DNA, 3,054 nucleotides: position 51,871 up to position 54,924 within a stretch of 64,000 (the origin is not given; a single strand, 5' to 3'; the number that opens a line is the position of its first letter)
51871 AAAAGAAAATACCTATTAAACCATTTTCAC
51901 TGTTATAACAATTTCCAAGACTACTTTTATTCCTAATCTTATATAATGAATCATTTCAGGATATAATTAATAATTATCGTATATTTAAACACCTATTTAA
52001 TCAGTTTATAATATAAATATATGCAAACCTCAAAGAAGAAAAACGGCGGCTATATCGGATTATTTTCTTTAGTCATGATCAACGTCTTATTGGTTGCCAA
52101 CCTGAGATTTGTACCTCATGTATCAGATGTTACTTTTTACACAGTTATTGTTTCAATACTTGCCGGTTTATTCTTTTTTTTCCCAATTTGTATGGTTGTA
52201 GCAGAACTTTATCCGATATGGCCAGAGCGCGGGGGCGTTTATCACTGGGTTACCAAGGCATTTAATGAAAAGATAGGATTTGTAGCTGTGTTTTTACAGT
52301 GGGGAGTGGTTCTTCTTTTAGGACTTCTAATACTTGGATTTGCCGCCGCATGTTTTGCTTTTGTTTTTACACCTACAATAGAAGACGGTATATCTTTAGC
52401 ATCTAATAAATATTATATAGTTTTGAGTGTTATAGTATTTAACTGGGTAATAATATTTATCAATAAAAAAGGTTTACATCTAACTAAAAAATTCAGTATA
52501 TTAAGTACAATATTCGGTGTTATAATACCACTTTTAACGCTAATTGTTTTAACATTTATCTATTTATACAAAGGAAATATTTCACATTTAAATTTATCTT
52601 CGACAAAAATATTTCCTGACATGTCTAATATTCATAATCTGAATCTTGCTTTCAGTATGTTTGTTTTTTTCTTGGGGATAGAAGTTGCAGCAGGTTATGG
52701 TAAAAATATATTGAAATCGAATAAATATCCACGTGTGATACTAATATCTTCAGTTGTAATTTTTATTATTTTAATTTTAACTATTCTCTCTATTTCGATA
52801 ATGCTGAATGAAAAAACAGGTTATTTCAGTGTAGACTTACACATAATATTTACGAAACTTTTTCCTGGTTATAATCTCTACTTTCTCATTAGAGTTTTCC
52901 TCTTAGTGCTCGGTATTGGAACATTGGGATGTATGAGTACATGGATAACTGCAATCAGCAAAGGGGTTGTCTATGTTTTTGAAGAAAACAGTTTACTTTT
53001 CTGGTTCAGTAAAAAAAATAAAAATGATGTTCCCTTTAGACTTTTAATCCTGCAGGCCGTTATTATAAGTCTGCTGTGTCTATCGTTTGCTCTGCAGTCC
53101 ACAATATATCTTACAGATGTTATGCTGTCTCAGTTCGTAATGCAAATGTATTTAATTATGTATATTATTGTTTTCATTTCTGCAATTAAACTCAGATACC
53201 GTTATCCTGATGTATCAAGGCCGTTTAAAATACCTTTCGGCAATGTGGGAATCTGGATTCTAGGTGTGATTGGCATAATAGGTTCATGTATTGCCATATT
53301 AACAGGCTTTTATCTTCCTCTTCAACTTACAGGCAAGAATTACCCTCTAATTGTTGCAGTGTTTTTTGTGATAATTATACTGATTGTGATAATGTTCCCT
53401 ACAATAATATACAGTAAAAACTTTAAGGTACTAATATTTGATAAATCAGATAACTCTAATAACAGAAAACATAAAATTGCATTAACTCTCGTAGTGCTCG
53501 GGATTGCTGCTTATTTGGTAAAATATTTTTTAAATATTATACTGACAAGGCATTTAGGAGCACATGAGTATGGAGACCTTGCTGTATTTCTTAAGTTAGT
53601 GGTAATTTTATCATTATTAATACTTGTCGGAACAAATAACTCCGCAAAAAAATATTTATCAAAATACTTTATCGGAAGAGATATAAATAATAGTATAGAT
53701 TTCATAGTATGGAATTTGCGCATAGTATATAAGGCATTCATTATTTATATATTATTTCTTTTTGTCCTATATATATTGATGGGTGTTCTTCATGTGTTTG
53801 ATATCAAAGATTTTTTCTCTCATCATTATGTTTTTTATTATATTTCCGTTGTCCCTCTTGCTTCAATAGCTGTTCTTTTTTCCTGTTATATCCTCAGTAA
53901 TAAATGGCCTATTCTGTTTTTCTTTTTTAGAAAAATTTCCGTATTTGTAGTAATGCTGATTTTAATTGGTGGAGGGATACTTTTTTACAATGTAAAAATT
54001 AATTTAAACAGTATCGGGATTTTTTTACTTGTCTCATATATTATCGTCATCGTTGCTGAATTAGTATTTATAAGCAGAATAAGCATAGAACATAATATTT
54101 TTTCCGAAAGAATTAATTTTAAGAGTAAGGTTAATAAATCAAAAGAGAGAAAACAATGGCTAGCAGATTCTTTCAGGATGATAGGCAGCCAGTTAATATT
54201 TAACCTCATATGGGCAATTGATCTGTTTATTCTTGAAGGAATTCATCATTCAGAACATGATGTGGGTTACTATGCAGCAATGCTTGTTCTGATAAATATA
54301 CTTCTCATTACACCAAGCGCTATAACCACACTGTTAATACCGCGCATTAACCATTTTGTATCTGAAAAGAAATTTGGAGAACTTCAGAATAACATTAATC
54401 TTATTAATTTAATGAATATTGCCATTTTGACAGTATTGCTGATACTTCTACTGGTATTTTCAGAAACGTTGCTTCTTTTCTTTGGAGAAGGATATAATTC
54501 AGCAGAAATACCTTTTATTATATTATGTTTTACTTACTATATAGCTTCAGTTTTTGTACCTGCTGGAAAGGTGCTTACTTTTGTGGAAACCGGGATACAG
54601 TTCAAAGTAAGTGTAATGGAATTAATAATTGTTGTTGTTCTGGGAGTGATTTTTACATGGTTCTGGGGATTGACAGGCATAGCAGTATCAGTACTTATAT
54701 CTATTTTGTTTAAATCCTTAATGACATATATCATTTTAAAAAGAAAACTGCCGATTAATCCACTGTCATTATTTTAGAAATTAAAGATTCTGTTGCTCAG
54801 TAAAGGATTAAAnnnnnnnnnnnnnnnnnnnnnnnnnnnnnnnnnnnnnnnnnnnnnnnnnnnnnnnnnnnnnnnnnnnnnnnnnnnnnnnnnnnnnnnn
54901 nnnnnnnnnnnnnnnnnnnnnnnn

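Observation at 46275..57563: Four tandem paralogues of a ~24-TM fusion protein: GadC/YjeM-like APC permease joined to a Wzx/PST-like MOP flippase domain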

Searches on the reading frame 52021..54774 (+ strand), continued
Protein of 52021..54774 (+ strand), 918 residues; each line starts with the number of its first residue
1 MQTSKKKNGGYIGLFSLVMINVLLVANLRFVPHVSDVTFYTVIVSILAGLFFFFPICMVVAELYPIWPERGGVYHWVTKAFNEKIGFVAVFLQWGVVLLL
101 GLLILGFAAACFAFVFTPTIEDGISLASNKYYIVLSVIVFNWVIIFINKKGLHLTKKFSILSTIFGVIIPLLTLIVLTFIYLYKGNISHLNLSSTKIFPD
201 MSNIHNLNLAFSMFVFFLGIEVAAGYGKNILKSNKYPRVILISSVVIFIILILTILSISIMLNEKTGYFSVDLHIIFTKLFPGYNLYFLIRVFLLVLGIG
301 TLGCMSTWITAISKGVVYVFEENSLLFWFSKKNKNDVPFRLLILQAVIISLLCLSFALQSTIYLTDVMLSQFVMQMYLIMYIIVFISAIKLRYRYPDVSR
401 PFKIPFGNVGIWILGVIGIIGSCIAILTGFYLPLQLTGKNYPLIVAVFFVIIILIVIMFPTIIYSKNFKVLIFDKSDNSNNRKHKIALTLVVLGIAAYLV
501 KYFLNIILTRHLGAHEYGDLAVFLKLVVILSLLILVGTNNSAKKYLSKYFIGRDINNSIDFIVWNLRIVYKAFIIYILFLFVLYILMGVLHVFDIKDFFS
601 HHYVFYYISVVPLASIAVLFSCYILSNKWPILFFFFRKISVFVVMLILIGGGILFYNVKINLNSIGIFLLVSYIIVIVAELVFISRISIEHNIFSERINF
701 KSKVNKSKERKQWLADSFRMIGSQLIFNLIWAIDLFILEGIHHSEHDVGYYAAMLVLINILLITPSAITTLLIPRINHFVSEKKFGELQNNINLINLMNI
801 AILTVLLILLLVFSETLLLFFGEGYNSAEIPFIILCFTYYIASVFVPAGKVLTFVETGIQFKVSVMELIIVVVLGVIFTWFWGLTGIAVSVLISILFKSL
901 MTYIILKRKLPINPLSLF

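Call 75: find_homologous_proteins(query=P0172, max_evalue=1e-40)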
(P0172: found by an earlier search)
Query P0172 (329 aa): 8000 proteins with E <= 1e-40 among 8000 candidates; the best 120 are listed.
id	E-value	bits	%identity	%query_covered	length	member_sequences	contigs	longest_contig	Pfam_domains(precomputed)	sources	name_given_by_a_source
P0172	4.4e-207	704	100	100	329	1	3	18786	PF01000.32,PF03118.22,PF01193.30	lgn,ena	-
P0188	4.3e-159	547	-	-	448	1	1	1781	PF01000.32,PF03118.22,PF01193.30,PF13656.12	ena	-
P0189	2.9e-153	528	74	98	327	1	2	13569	PF01000.32,PF03118.22,PF01193.30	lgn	-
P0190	8.2e-153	526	74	98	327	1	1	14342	PF01000.32,PF03118.22,PF01193.30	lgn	-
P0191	7.2e-152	523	75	98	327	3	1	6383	PF01000.32,PF03118.22,PF01193.30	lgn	-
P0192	2.5e-151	521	74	98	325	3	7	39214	PF01000.32,PF03118.22,PF01193.30,PF13656.12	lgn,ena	-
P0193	7.7e-151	520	74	96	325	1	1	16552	PF01000.32,PF03118.22,PF01193.30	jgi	jgi:DNA-directed RNA polymerase subunit alpha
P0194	7.7e-150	516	72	100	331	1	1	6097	PF01000.32,PF03118.22,PF01193.30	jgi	jgi:DNA-directed RNA polymerase subunit alpha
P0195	2.4e-142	492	71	99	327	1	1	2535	PF01000.32,PF03118.22,PF01193.30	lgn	-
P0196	3.1e-142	491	70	98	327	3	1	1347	PF01000.32,PF03118.22,PF01193.30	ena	-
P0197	4.9e-142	491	70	99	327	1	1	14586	PF01000.32,PF03118.22,PF01193.30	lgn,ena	-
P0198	6.1e-142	490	72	96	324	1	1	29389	PF01000.32,PF03118.22,PF01193.30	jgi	-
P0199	2.6e-141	488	70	99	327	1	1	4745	PF01000.32,PF03118.22,PF01193.30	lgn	-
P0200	2.8e-141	488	70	99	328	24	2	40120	PF01000.32,PF03118.22,PF01193.30,PF13656.12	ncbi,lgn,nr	ncbi:MAG: DNA-directed RNA polymerase subunit alpha [Gammaproteobacteria bacterium]|nr:DNA-directed 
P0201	3.9e-141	488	70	100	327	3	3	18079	PF01000.32,PF03118.22,PF01193.30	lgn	-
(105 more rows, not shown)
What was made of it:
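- Tried and rejected: An RpoA search placed one locus in Gammaproteobacteria (call 75).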

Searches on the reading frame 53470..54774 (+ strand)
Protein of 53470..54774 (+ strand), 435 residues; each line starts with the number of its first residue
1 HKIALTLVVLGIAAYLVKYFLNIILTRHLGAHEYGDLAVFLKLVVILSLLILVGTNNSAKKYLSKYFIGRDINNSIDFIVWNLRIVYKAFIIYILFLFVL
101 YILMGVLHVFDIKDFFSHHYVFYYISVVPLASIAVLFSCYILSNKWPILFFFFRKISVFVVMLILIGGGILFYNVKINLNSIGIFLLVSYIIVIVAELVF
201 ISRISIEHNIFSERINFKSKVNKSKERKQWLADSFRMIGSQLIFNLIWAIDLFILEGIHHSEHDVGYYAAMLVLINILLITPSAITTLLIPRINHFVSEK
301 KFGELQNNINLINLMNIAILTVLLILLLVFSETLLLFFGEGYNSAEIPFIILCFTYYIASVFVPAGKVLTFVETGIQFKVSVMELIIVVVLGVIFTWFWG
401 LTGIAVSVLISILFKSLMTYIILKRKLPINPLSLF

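Call 26: search_solved_structures(query=A2, max_evalue=10, show_alignments=1)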
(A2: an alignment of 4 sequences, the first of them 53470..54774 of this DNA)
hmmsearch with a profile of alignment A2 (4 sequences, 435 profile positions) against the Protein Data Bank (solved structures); distinct sequences matched with E-value up to 10: 0.
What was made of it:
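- Tried and rejected: C-half profile of four sequences against PDB (call 26).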

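Call 27: search_protein_families(library=ncbifam, proteins=[window:53470-54774:+], max_evalue=10)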
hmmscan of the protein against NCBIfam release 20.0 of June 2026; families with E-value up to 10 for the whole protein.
window:53470-54774:+ (435 aa): 0 families

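Call 28: search_protein_families(library=pfam, proteins=[window:53470-54774:+], max_evalue=10)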
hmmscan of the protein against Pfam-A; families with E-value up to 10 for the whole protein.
window:53470-54774:+ (435 aa): 3 families
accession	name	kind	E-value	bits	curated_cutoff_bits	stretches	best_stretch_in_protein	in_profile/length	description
PF01943.22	Polysacc_synt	-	3.8e-12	46.6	28.2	2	5-294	6-271/274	Polysaccharide biosynthesis protein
PF23484.1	YBR126W-A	-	0.47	10.9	27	1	357-377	29-49/68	YBR126W-A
PF03023.19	MurJ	-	9.5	5.1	27.4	1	88-432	102-408/451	Lipid II flippase MurJ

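Call 56: search_solved_structures(query=A4, max_evalue=10, show_alignments=0)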
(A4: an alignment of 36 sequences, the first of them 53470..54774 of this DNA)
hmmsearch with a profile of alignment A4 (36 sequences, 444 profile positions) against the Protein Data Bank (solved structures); distinct sequences matched with E-value up to 10: 4.
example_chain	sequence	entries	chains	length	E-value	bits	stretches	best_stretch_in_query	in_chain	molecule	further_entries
5c6o_A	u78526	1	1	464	6.8e-12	48.1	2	259-435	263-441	BH2163 protein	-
4lz6_A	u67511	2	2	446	1.2e-11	47.3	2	258-435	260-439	BH2163 protein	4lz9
5c6n_A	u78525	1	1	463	1.1e-10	44.1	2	259-435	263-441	BH2163 protein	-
7waw_A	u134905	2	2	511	0.00042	22.4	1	292-441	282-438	lipid II flippase MurJ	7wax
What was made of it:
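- On MOP superfamily: A family profile hits DinF-BH at 1e-11 and MurJ at 4e-4 (call 56).
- A profile of the C-half family hits the MATE transporter DinF-BH (about 1e-11) and MurJ (4e-4) (call 56).
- Tried and rejected: A 36-sequence family profile was needed (call 56).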

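Call 66: predict_structure(alignment_id=A4)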
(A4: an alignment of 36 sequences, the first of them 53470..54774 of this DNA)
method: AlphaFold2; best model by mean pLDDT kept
length: 435 residues; sequences in the alignment: 36
mean_pLDDT: 89.7   pTM: 0.86
mean pLDDT of the five models: 89.7, 89.2, 88.8, 88.7, 88.0
residues with pLDDT >= 90: 277; 70-90: 140; 50-70: 17; < 50: 1
segments of 3 or more residues with pLDDT < 50: none
pLDDT, mean of each block of 10 residues (from residue 1): 80 92 93 93 93 91 88 89 92 94 92 80 87 95 90 92 92 88 93 96 87 59 77 87 92 91 93 93 82 84 91 90 96 95 95 95 90 87 96 96 97 95 90 64
secondary structure, 60 per line:
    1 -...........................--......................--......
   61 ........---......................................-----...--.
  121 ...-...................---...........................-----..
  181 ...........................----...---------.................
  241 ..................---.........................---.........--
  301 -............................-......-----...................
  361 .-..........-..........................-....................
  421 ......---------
elements in order: H2-28 H31-52 H55-68 H72-109 H120-123 H125-143 H147-173 H179-207 H224-258 H262-286 H290-298 H302-329 H331-336 H342-361 H363-372 H374-399 H401-426
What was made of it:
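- On MOP superfamily: The C-half model has pLDDT 89.7 and pTM 0.86 (call 66).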

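Call 69: fold_search(model_id=the predicted structure, library=pdb)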
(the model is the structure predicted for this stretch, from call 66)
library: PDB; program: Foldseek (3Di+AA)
matches with E <= 10: 146; with E <= 0.001: 50
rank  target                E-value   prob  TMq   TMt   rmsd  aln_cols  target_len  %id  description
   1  7waw                  9.5e-07  1.00  0.73  0.65   4.8       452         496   16  MurJ inward closed form (released 2022-06-01)
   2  9g9p_A                1.1e-06  1.00  0.70  0.74   5.9       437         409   12  Lipid III flippase WzxE with NB10 and NB7 nanobodies in inward-facing conformation - crystal 2 (released 2025-01-22)
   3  9g9n_A                1.2e-06  1.00  0.69  0.72   5.8       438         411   12  Lipid III flippase WzxE with NB10 and NB7 nanobodies in inward-facing conformation - crystal 1 (released 2025-01-22)
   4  7wax                  1.3e-06  1.00  0.72  0.63   5.2       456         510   14  MurJ inward occluded form (released 2022-06-01)
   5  6fhz                  4.8e-06  1.00  0.64  0.63   7.0       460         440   13  Inward-facing conformation of a multidrug resistance MATE family transporter of the MOP superfamily. (released 2019-05-08)
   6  7wag                  1.0e-05  1.00  0.65  0.56   5.9       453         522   14  Crystal structure of MurJ squeezed form (released 2022-06-01)
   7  9rsj_A                1.2e-05  1.00  0.64  0.62   6.3       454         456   14  Cryo-EM structure of MATE transporter NorM-VC in complex with doxorubicin (released 2025-11-26)
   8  6gwh                  1.3e-05  1.00  0.63  0.62   7.0       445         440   12  Outward-facing conformation of a multidrug resistance MATE family transporter of the MOP superfamily. (released 2019-06-05)
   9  9nu4_A                1.6e-05  1.00  0.59  0.46   6.6       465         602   15  Structure of MurJ in complex with single gene lysis protein from phage M (released 2026-02-11)
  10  5c6n                  1.9e-05  1.00  0.71  0.69   5.7       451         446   15  protein A (released 2015-09-23)
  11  7dqk_B                1.9e-05  1.00  0.59  0.55   7.6       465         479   13  A nicotine MATE transporter, Nicotiana tabacum MATE2 (NtMATE2) (released 2021-06-09)
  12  6ids                  2.1e-05  1.00  0.64  0.64   6.2       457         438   15  Crystal structure of Vibrio cholerae MATE transporter VcmN D35N mutant (released 2019-01-16)
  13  9nu5_A                2.5e-05  1.00  0.61  0.54   6.5       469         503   14  Structure of MurJ in complex with single gene lysis protein from phage PP7 (released 2026-02-11)
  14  9ukv_A                3.1e-05  1.00  0.61  0.54   6.4       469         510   14  JM Complex - E. coli MurJ, Levivirus M lysis protein LysM (SglM) (released 2025-09-10)
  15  6idp                  3.5e-05  1.00  0.64  0.64   6.3       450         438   16  Crystal structure of Vibrio cholerae MATE transporter VcmN in the straight form (released 2019-01-16)
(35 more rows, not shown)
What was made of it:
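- On MOP superfamily: All top 50 PDB fold matches are MOP members, including MurJ 7waw at TMq 0.73 and WzxE 9g9p at TMt 0.74 (call 69).
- Closest known: PST. Same: A family profile hits DinF-BH and MurJ sequences (calls 28, 56, 66, 69).
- It matches the C half to MurJ, WzxE and MATE transporters (TM about 0.7), and all top 50 hits are MOP members (call 69). WzxE (9g9p) and MurJ are among the best structural matches (call 69).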
